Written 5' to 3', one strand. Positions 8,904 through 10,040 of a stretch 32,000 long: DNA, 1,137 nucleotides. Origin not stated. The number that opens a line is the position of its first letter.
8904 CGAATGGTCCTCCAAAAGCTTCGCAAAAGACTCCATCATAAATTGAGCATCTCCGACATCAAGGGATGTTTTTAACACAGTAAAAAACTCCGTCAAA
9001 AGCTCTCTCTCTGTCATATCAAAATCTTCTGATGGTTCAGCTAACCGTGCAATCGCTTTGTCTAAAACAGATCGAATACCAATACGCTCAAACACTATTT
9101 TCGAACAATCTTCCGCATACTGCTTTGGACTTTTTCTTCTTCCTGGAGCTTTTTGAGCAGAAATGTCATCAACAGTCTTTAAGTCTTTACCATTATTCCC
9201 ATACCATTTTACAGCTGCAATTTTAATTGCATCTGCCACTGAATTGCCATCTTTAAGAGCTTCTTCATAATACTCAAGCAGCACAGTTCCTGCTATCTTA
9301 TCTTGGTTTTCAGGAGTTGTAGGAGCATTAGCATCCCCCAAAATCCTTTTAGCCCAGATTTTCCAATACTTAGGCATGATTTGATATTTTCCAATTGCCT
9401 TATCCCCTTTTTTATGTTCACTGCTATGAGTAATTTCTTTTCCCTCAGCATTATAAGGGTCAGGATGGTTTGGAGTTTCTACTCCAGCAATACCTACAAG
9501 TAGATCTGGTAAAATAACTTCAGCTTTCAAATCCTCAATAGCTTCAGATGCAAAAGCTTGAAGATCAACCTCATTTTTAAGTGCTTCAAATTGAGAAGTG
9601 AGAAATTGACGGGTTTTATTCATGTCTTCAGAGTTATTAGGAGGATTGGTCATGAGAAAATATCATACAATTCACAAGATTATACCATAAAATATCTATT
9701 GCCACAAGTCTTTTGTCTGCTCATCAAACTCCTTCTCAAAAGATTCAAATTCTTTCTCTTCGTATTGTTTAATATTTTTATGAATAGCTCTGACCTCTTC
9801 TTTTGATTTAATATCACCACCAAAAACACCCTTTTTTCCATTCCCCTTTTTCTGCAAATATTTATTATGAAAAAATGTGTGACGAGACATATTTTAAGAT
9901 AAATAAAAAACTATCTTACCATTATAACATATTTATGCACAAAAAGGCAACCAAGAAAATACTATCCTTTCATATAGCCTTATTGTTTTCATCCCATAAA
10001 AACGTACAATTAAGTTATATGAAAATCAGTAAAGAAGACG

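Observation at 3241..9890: Four-gene minus-strand module around a 1086-aa SLT-headed protein with no secretion signal: candidate undescribed cell-wall-breaching/effector system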

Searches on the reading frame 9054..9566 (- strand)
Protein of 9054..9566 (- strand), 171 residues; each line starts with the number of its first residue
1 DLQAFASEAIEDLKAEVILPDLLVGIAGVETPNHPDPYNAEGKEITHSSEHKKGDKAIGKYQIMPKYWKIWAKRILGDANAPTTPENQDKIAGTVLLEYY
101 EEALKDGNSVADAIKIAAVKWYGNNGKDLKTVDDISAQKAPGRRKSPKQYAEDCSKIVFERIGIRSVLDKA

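Call 43: search_solved_structures(query=A1, max_evalue=1, show_alignments=3)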
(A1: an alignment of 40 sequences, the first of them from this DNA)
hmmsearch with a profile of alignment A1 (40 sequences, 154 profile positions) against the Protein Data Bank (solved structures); distinct sequences matched with E-value up to 1: 9.
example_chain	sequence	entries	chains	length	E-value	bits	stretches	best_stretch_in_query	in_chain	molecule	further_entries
8kea_A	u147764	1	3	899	4.2e-05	26.5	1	44-147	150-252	hub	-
11mn_A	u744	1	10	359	6.1e-05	26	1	37-87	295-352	66 kDa protein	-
3d3d_A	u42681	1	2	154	0.013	18.4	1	43-116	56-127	Lysozyme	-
1am7_A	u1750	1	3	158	0.013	18.4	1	43-116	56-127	LYSOZYME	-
2n5z_A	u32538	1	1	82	0.015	18.2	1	22-89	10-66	Resuscitation-promoting factor RpfC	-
4ow1_A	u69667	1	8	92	0.025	17.5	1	22-89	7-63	Resuscitation-promoting factor RpfC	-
3cb7_A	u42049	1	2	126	0.05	16.5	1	23-61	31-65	Lys-rich lysozyme 2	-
6xi3_AAA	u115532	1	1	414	0.052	16.4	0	13-42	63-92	Large adhesion protein (Lap) involved in biofilm formation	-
2fbd_A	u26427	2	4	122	0.42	13.5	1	23-63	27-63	Lysozyme 1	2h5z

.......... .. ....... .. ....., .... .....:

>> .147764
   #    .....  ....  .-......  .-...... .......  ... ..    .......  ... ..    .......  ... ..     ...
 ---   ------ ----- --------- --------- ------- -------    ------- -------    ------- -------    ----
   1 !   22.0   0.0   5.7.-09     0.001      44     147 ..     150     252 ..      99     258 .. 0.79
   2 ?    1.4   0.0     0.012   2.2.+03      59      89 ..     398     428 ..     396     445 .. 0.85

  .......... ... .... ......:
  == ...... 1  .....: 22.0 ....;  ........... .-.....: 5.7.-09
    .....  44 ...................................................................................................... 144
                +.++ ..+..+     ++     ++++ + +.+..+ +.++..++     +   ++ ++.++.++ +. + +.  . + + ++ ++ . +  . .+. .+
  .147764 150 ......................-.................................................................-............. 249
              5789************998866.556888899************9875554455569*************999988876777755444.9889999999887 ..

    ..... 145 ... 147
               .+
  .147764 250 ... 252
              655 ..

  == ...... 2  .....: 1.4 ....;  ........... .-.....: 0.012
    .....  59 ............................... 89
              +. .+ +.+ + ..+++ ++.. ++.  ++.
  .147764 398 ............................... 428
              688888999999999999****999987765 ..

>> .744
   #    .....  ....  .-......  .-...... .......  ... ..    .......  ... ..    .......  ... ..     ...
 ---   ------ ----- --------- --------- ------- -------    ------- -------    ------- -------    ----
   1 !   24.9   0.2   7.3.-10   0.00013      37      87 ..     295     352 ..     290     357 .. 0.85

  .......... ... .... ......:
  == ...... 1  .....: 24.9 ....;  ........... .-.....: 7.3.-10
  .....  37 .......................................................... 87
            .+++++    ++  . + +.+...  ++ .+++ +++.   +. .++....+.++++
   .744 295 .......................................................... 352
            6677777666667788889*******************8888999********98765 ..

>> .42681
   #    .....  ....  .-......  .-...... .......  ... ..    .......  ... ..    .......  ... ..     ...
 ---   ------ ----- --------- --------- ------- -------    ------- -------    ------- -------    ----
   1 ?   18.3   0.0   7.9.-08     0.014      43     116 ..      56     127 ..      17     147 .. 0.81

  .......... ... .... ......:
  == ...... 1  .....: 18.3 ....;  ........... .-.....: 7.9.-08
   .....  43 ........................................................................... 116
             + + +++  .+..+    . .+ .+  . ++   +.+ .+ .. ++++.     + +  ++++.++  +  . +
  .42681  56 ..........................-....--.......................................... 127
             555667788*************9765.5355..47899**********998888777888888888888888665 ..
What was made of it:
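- Closest known: SLT / lysozyme-like lytic transglycosylases. Same: The domain profile hits lambda lysozyme and RpfC in PDB (call 43).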

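Call 47: predict_structure(alignment_id=A1)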
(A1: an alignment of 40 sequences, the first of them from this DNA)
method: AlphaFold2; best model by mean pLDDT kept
length: 171 residues; sequences in the alignment: 40
mean_pLDDT: 92.0   pTM: 0.86
mean pLDDT of the five models: 92.0, 91.9, 91.6, 91.2, 90.1
residues with pLDDT >= 90: 132; 70-90: 26; 50-70: 13; < 50: 0
segments of 3 or more residues with pLDDT < 50: none
pLDDT, mean of each block of 10 residues (from residue 1): 69 85 97 97 87 92 98 98 98 97 95 97 97 97 94 95 75 61
secondary structure, 60 per line:
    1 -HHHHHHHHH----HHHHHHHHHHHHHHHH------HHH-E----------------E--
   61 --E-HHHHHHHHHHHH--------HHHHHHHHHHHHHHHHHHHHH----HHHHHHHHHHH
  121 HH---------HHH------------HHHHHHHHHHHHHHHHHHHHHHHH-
elements in order: H2-10 H15-30 H65-76 H85-105 H110-122 H147-170
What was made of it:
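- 9084..9524 (-): Lytic-transglycosylase/lysozyme-like head, residues 44-190. The putative catalytic Glu59 is encoded at 9477-9479. AF2 model pLDDT 92 (call 47).
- On SLT / lysozyme-like transglycosylase (PF01464 clan): AF2 with a 40-sequence alignment gives pLDDT 92 and pTM 0.86 (call 47).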

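Call 50: fold_search(model_id=the predicted structure, library=pdb)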
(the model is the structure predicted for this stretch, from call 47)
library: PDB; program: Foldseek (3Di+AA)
matches with E <= 10: 197; with E <= 0.001: 0
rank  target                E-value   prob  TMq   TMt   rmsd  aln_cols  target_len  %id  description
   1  3w6f_A                6.9e-02  0.92  0.42  0.47   8.7       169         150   14  Crystal structure of catalytic domain of chitinase from Ralstonia sp. A-471 (E162Q) in complex with disaccharide (released 2013-05-15)
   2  8gez                  8.1e-02  0.96  0.48  0.19   7.5       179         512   18  Crystal structure of soluble lytic transglycosylase Cj0843 of Campylobacter jejuni in complex with LV8036 inhibitor (released 2023-05-24)
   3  3w6e_D                8.1e-02  0.89  0.41  0.45   8.7       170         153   12  Crystal structure of catalytic domain of chitinase from Ralstonia sp. A-471 (E162Q) (released 2013-05-15)
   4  6fpn                  9.5e-02  0.98  0.48  0.17   6.2       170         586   14  Lytic transglycosylase in action (released 2018-03-14)
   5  3w6e_B                9.5e-02  0.96  0.47  0.52   7.8       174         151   13  Crystal structure of catalytic domain of chitinase from Ralstonia sp. A-471 (E162Q) (released 2013-05-15)
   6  2dqa_A                1.1e-01  0.98  0.38  0.49   3.9       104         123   15  Crystal Structure of Tapes japonica Lysozyme (released 2007-06-12)
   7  3w6c_A                1.2e-01  0.89  0.44  0.48   8.8       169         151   12  Crystal structure of catalytic domain of chitinase from Ralstonia sp. A-471 in complex with disaccharide (released 2013-05-15)
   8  6cf8                  1.2e-01  0.92  0.47  0.19   7.6       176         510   15  Crystal structure of Cj0843 lytic transglycosylase of Campylobacter jejuni at 1.87A resolution (released 2018-05-30)
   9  3w6d_A                1.5e-01  0.84  0.42  0.46   8.7       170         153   12  Crystal structure of catalytic domain of chitinase from Ralstonia sp. A-471 (E141Q) in complex with tetrasaccharide (released 2013-05-15)
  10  6cfc                  1.6e-01  0.92  0.49  0.19   8.7       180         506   17  Crystal structure of soluble lytic transglycosylase Cj0843 of Campylobacter jejuni in complex with Bulgecin A (released 2018-05-30)
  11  8gf0                  1.6e-01  0.91  0.49  0.20   7.1       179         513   18  Crystal structure of soluble lytic transglycosylase Cj0843 of Campylobacter jejuni in complex with LV8044 inhibitor (released 2023-05-24)
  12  8gfq                  1.6e-01  0.87  0.47  0.19   7.5       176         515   15  Crystal structure of soluble lytic transglycosylase Cj0843 of Campylobacter jejuni in complex with Fv32r inhibitor (released 2023-05-24)
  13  6cf9                  1.7e-01  0.94  0.51  0.20   7.1       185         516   16  Crystal structure of soluble lytic transglycosylase Cj0843 of Campylobacter jejuni at 2.3A resolution in I23 space group (released 2018-05-30)
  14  3d3d_A                1.7e-01  0.87  0.44  0.48   6.1       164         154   18  Bacteriophage lambda lysozyme complexed with a chitohexasaccharide (released 2008-09-09)
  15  5o1j_A                1.8e-01  0.91  0.46  0.16   8.8       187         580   14  Lytic transglycosylase in action (released 2018-03-14)
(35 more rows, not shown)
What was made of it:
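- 9084..9524 (-): Foldseek hits are uniformly lysozymes and lytic transglycosylases (call 50).
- Closest known: SLT / lysozyme-like lytic transglycosylases. Same: The head has the lysozyme-like fold: AF2 pLDDT 92, and Foldseek hits to Slt70, Cj0843, MltE, lambda lysozyme and phiKZ gp144 (calls 47, 50).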

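Call 59: find_related_loci(query=A1, collection=viral_contigs, flank=8000)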
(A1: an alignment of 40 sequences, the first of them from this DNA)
Query A1 (171 aa) in viral_contigs; peptide patterns used: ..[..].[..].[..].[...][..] (x = any residue, [..] = any of these).
600 stretches matched a pattern (row limit reached: there are more); 122 encode a relative of the query (tblastn E <= 1e-3); the best 80 are kept; 80 distinct loci.
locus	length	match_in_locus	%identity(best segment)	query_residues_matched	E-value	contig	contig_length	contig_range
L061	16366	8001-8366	34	9-157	5e-15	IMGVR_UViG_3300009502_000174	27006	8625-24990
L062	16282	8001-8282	36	57-163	5e-13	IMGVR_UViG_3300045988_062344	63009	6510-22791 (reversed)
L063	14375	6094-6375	36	57-163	4e-13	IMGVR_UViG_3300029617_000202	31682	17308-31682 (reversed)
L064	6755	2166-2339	47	54-111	1e-11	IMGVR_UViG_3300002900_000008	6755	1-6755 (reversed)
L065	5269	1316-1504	49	57-126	2e-11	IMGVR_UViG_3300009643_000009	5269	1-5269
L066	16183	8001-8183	46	21-92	7e-11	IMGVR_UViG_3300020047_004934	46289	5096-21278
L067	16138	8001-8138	52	57-102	6e-11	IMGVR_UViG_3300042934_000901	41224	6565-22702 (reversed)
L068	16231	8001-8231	40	42-126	7e-11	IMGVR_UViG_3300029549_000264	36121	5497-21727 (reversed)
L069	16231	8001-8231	40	42-126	9e-11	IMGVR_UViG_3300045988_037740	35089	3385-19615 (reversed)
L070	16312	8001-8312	33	47-164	7e-11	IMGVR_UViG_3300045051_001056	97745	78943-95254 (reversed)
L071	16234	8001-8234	37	21-111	8e-11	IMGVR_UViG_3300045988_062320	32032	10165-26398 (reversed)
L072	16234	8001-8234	37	21-111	9e-11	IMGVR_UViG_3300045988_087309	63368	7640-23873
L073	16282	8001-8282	34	57-163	1e-10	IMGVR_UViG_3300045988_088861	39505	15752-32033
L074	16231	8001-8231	40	42-126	8e-11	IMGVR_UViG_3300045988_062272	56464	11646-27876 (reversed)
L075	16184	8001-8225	40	33-92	9e-11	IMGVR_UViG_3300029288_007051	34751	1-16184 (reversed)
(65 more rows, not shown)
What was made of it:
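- The head's family is abundant in viral contigs (more than 122 confirmed matches, call 59).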

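Call 77: search_protein_families(library=pfam, alignment_id=A1, max_evalue=0.1)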
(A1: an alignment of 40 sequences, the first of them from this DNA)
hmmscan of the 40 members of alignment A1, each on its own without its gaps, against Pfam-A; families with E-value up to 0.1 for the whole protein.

A. member 1, seq(171 aa): 1 family
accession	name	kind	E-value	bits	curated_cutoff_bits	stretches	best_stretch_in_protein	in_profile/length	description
PF01464.25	SLT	-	0.097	12.7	21.3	0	13-106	7-86/117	Transglycosylase SLT domain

B. families by the number of members that match (of 40 scanned): 10 families
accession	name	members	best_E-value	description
PF01464.25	SLT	26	1.7e-12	Transglycosylase SLT domain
PF06737.19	Transglycosylas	18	1.5e-07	Transglycosylase-like domain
PF13406.11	SLT_2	4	0.00037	Transglycosylase SLT domain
PF12616.13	DUF3775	2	0.023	Protein of unknown function (DUF3775)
PF10653.15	Phage-A118_gp45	1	0.0035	Protein gp45 of Bacteriophage A118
PF16898.10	TOPRIM_C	1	0.0088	C-terminal associated domain of TOPRIM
PF00104.35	Hormone_recep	1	0.014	Ligand-binding domain of nuclear hormone receptor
PF25703.1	AcrF31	1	0.056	Anti-CRISPR protein F31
PF18140.6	PCC_BT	1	0.065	Propionyl-coenzyme A carboxylase BT domain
PF06707.17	DUF1194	1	0.093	Protein of unknown function (DUF1194)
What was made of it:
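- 9084..9524 (-): The head itself scores only 12.7 bits against a 21.3-bit cut-off (call 77).
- On SLT / lysozyme-like transglycosylase (PF01464 clan): The isolated domain scores 12.7 bits (E 0.097) against a 21.3-bit cut-off (call 77).
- Closest known: SLT / lysozyme-like lytic transglycosylases. Same: Most homologues match PF01464 or PF06737 (call 77).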

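Call 78: search_protein_families(library=phrogs, alignment_id=A1, max_evalue=0.001)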
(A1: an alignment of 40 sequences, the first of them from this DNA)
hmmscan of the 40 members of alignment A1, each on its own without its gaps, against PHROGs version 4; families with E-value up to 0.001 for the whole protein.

A. member 1, seq(171 aa): 2 families
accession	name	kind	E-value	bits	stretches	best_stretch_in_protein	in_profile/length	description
phrog_6126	-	head and packaging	0.00012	21.8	1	51-94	315-360/667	virion structural protein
phrog_90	-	lysis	0.00014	20.7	1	37-121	702-779/1168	endolysin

B. families by the number of members that match (of 40 scanned): 20 families
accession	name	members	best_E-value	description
phrog_24990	-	16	3.8e-16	-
phrog_90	-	14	1.9e-07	endolysin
phrog_21143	-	5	4.1e-11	lytic tail fiber protein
phrog_669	-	5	2e-07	endolysin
phrog_36437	-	5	5.9e-06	-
phrog_2013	-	5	6e-06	lytic tail protein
phrog_35577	-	4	5e-08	-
phrog_1044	-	4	1e-07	endolysin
phrog_342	-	4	4.2e-06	internal virion protein with endolysin domain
phrog_19855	-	4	7.9e-05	virion structural protein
phrog_6654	-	3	3.1e-10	-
phrog_3310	-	3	5e-06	transglycosylase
phrog_4067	-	3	5.3e-06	transglycosylase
phrog_6126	-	3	5e-05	virion structural protein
phrog_35176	-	2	1.1e-07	-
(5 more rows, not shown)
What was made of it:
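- Closest known: Phage virion-associated lysins. Same: The same domain family is common in viral contigs and PHROG virion-lysin families (calls 59, 78).
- Members hit PHROGs for lytic tail proteins, internal virion proteins with an endolysin domain, and tape-measure proteins (call 78).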

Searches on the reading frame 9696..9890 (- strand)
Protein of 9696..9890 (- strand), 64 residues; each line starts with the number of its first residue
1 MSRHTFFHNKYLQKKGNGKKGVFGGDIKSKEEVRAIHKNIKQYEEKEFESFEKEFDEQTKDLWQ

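Call 5: search_protein_families(library=pfam, proteins=[window:9696-9890:-], max_evalue=1)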
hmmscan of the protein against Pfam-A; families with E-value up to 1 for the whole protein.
window:9696-9890:- (64 aa): 1 family
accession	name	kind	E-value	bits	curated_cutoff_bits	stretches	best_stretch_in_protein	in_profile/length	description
PF06932.16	DUF1283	-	0.12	13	25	1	31-59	25-53/83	Protein of unknown function (DUF1283)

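Call 6: search_protein_families(library=phrogs, proteins=[window:9696-9890:-], max_evalue=1)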
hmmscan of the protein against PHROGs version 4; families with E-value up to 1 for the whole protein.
window:9696-9890:- (64 aa): 1 family
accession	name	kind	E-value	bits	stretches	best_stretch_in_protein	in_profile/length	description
phrog_21650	-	unknown function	0.11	13.8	1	40-59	6-25/50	-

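Call 7: search_protein_families(library=ncbifam, proteins=[window:9696-9890:-], max_evalue=1)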
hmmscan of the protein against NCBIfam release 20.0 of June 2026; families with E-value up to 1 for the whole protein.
window:9696-9890:- (64 aa): 1 family
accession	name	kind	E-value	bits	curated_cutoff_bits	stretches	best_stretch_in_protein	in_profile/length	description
TIGR00939.1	2a57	subfamily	0.15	10.8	297.5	1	2-60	195-255/439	nucleoside Transporter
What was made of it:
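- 9696..9890 (-): 64-aa small protein; first gene of the conserved trio. No family match (calls 5-7).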

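Call 24: search_protein_families(library=padloc, proteins=[window:9696-9890:-], max_evalue=1)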
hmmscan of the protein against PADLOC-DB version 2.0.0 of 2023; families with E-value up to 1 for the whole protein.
window:9696-9890:- (64 aa): 0 families
